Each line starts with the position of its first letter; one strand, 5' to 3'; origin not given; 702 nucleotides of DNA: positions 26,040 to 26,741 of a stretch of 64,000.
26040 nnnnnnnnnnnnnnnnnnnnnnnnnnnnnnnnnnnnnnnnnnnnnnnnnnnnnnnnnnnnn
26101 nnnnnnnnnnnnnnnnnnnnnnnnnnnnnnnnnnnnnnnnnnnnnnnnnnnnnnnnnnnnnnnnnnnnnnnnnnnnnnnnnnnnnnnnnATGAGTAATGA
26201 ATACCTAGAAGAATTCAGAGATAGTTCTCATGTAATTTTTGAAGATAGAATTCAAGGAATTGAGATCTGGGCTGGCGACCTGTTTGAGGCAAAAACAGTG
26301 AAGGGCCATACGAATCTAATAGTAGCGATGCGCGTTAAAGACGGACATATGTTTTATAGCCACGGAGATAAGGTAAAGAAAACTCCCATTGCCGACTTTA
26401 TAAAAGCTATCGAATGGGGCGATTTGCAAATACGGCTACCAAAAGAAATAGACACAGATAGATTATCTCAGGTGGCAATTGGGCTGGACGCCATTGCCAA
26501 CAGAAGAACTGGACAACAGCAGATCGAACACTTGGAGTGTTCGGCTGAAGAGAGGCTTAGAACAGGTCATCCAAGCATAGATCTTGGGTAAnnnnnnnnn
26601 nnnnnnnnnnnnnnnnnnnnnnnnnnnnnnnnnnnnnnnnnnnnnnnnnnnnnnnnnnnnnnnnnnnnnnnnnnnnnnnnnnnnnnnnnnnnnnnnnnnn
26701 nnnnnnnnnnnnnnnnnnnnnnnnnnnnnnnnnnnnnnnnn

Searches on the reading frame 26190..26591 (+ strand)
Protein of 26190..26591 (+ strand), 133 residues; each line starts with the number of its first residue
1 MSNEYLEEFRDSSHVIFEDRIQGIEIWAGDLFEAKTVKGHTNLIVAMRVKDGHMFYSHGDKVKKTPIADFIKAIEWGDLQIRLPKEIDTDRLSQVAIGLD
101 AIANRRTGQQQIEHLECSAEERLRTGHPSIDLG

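Call 48: search_protein_families(library=phrogs, proteins=[window:26190-26591:+], max_evalue=0.001)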
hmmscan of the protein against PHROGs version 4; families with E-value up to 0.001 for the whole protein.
window:26190-26591:+ (133 aa): 0 families

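Call 53: find_homologous_proteins(query=window:26190-26591:+, max_evalue=0.001)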
Query window:26190-26591:+ (133 aa): 5 proteins with E <= 0.001 among 10 candidates.
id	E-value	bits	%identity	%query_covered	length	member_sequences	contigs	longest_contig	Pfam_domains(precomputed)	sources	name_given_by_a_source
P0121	5.4e-83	293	100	100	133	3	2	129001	-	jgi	-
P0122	7.6e-41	157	59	89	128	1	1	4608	-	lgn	-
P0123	2.4e-33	133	54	92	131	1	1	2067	-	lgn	-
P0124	4.0e-32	129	53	94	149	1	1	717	-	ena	-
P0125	6.6e-32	128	52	89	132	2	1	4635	-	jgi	jgi:hypothetical protein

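Call 55: find_encoding_contigs(protein=P0125, flank=10000, max_places=3)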
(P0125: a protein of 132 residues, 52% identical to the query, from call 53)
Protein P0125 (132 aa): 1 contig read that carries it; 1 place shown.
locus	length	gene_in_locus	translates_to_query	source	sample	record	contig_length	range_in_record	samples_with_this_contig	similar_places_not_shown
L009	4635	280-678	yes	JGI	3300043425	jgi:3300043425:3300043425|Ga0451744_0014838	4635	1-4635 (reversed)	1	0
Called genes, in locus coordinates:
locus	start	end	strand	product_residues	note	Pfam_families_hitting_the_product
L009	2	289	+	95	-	?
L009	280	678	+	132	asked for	-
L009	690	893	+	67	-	-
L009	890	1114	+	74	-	-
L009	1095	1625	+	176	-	PF00908:dTDP_sugar_isom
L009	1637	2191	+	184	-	-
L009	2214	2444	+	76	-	-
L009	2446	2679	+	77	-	-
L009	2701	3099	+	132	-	-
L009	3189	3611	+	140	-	-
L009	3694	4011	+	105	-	-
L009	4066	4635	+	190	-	?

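Call 58: find_homologous_proteins(query=L009:1095-1625:+, max_evalue=1e-10)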
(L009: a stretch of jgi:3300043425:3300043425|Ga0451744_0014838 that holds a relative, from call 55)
Query L009:1095-1625:+ (176 aa): 3 proteins with E <= 1e-10 among 17 candidates.
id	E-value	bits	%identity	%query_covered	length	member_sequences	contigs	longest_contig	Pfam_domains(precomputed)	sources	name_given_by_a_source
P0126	3.8e-115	400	100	100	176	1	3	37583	PF00908.24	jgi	jgi:dTDP-4-dehydrorhamnose 3,5-epimerase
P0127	1.1e-18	86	34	90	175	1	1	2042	PF00908.24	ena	-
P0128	2.0e-13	69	36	91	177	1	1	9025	PF00908.24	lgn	-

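Call 59: find_encoding_contigs(protein=P0126, flank=10000, max_places=4)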
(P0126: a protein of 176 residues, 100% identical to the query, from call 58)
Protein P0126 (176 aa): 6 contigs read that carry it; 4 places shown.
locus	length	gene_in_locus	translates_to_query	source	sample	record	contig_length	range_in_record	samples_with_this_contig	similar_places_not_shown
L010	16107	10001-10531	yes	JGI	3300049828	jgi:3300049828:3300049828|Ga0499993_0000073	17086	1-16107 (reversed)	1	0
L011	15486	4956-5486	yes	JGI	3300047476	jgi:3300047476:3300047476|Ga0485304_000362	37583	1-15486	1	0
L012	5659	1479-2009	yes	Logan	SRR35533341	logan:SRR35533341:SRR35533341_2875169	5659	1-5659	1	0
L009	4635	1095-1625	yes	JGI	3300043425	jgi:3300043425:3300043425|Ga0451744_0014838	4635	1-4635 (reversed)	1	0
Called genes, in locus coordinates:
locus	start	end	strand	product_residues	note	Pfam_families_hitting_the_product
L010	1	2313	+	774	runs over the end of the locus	PF00535:Glycos_transf_2, PF13641:Glyco_tranf_2_3, PF13632:Glyco_trans_2_3 (faint), PF08241:Methyltransf_11 (weak), PF01075:Glyco_transf_9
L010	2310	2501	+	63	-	-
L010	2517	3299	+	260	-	-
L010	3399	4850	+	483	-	PF04851:ResIII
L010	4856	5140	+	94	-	-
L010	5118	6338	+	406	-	PF00154:RecA_N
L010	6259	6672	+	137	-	-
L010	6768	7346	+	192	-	-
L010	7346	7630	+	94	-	-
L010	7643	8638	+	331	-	-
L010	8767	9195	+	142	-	-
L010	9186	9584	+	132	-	-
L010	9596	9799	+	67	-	-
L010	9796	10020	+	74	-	-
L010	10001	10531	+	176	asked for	PF00908:dTDP_sugar_isom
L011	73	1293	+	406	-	PF00154:RecA_N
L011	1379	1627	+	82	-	-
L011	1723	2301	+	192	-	-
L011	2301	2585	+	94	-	-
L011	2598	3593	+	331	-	-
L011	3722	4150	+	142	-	-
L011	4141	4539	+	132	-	-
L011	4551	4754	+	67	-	-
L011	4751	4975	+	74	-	-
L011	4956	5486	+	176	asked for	PF00908:dTDP_sugar_isom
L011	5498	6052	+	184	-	-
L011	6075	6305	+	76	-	-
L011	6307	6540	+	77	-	-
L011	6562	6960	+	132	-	-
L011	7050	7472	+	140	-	-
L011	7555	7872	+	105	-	-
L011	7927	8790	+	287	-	-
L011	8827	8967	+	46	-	-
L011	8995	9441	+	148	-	-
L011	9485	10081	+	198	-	PF13489:Methyltransf_23 (weak), PF08241:Methyltransf_11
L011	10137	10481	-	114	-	-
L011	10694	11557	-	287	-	-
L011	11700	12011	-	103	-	-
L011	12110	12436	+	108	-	-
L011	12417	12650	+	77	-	-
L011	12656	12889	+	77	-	-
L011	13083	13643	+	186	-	PF02195:ParB_N (weak)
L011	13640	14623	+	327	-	PF02086:MethyltransfD12 (weak)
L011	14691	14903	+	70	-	-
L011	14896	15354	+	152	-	PF18907:DUF5662 (faint)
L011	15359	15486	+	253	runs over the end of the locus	PF00929:RNase_T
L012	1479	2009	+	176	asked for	PF00908:dTDP_sugar_isom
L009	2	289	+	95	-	?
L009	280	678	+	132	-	-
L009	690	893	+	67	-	-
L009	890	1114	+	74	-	-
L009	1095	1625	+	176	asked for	PF00908:dTDP_sugar_isom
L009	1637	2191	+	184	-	-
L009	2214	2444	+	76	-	-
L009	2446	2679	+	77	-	-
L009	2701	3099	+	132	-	-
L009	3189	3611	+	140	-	-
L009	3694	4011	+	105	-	-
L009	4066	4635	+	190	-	?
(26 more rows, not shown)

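Call 62: find_related_loci(query=A1, collection=viral_contigs, flank=10000)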
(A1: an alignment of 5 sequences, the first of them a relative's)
Query A1 (133 aa) in viral_contigs; peptide patterns used: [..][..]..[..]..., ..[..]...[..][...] (x = any residue, [..] = any of these).
29 stretches matched a pattern; 2 encode a relative of the query (tblastn E <= 1e-3); 2 distinct loci.
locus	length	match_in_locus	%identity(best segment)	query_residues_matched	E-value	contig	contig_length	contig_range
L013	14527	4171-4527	52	5-123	1e-39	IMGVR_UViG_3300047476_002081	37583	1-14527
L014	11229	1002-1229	41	29-104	2e-15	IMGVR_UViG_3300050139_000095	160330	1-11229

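Call 67: find_related_loci(query=A1, collection=metagenome_contigs, flank=10000)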
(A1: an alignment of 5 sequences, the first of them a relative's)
Query A1 (133 aa) in metagenome_contigs; peptide patterns used: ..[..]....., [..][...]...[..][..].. (x = any residue, [..] = any of these).
236 stretches matched a pattern; 4 encode a relative of the query (tblastn E <= 1e-3); 4 distinct loci.
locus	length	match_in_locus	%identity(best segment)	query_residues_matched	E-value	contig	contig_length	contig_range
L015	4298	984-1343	52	7-126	1e-38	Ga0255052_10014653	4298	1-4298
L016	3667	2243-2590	51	7-122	7e-35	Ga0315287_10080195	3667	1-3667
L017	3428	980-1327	51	7-122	6e-35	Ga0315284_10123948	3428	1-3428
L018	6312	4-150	60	70-121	4e-13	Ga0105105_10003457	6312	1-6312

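Call 71: predict_structure(alignment_id=A1)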
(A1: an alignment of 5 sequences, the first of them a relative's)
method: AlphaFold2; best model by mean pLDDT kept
length: 133 residues; sequences in the alignment: 5
mean_pLDDT: 72.1   pTM: 0.60
mean pLDDT of the five models: 72.1, 71.8, 68.2, 66.9, 57.0
residues with pLDDT >= 90: 9; 70-90: 72; 50-70: 41; < 50: 11
segments of 3 or more residues with pLDDT < 50: 1-3, 127-133
pLDDT, mean of each block of 10 residues (from residue 1): 48 74 82 80 85 85 89 89 79 69 59 58 52 39
secondary structure, 60 per line:
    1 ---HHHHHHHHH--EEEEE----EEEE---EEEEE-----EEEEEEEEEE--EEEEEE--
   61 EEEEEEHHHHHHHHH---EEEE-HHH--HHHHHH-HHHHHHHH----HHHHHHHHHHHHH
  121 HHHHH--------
elements in order: H4-12 E15-19 E24-27 E31-35 E41-50 E53-58 E61-66 H67-75 E79-82 H89-94 H96-103 H108-125

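Call 76: find_related_loci(query=L011:14896-15354:+, collection=viral_contigs, flank=10000)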
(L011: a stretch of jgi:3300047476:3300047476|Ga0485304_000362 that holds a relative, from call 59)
Query L011:14896-15354:+ (152 aa) in viral_contigs; peptide patterns used: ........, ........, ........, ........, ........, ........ (x = any residue, [..] = any of these).
18 stretches matched a pattern; 7 encode a relative of the query (tblastn E <= 1e-3); 7 distinct loci.
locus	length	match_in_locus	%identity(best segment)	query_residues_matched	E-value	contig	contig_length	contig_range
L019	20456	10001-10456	99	1-152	2e-103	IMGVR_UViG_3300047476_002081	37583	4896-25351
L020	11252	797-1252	66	1-152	5e-67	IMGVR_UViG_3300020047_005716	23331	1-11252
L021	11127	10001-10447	59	2-150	6e-58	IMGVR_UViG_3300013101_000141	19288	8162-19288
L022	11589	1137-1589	65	1-151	1e-56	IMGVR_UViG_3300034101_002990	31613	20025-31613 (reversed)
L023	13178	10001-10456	53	1-152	1e-50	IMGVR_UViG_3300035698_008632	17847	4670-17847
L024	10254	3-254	71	67-150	1e-38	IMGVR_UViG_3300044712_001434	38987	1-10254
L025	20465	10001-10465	44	1-151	1e-34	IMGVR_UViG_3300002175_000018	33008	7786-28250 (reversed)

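Call 79: search_protein_families(library=pfam, proteins=[L019:11846-12574:-, L019:12571-13002:-, L019:13021-13761:+, L019:14384-15382:+, L019:15398-15805:+, L019:16234-16584:-, L019:17157-17510:+, L019:18010-18423:+, L019:18809-19723:+, L019:10464-11225:+], max_evalue=0.001)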
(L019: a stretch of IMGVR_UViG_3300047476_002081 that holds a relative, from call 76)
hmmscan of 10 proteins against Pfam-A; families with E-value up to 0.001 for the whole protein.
L019:11846-12574:- (242 aa): 0 families

L019:12571-13002:- (143 aa): 1 family
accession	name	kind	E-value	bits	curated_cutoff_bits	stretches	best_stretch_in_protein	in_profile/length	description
PF24746.1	DUF7694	-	7.9e-18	64.5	27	1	65-125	4-65/66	Domain of unknown function (DUF7694)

L019:13021-13761:+ (246 aa): 0 families

L019:14384-15382:+ (332 aa): 7 families
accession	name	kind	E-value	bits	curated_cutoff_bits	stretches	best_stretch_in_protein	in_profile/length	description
PF16363.11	GDP_Man_Dehyd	-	1e-70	239.3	27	1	4-307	1-331/332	GDP-mannose 4,6 dehydratase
PF01370.27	Epimerase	-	1.3e-59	202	20.9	1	3-246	1-240/240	NAD dependent epimerase/dehydratase family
PF04321.23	RmlD_sub_bind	-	1e-14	54.7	27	1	1-237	1-199/287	RmlD substrate binding domain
PF01073.25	3Beta_HSD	-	3e-14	53.1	22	1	4-233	1-227/280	3-beta hydroxysteroid dehydrogenase/isomerase family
PF02719.21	Polysacc_synt_2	-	2.5e-10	40.5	20.2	1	3-109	1-117/293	Polysaccharide biosynthesis protein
PF07993.18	NAD_binding_4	-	2.2e-09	37.3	20.1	1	67-180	86-202/258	Male sterility protein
PF00106.31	adh_short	-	1.8e-06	28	26.6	0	3-112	3-124/195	short chain dehydrogenase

L019:15398-15805:+ (135 aa): 0 families

L019:16234-16584:- (116 aa): 0 families

L019:17157-17510:+ (117 aa): 0 families

L019:18010-18423:+ (137 aa): 1 family
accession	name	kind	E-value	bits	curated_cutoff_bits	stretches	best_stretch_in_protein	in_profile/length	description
PF18595.6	Nuf2_DHR10-like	-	0.00085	19.8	28.4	1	77-136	49-108/117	Nuf2, DHR10-like domain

L019:18809-19723:+ (304 aa): 0 families

L019:10464-11225:+ (253 aa): 3 families
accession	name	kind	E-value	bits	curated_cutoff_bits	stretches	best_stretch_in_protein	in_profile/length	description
PF00929.31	RNase_T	-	9.3e-12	46.2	24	1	17-179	2-163/164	Exonuclease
PF13482.12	RNase_H_2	-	0.00029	21.2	22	0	16-161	1-115/165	RNase_H superfamily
PF18974.5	DUF5710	-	0.00074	19.6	26.5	0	204-227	7-30/44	Domain of unknown function (DUF5710)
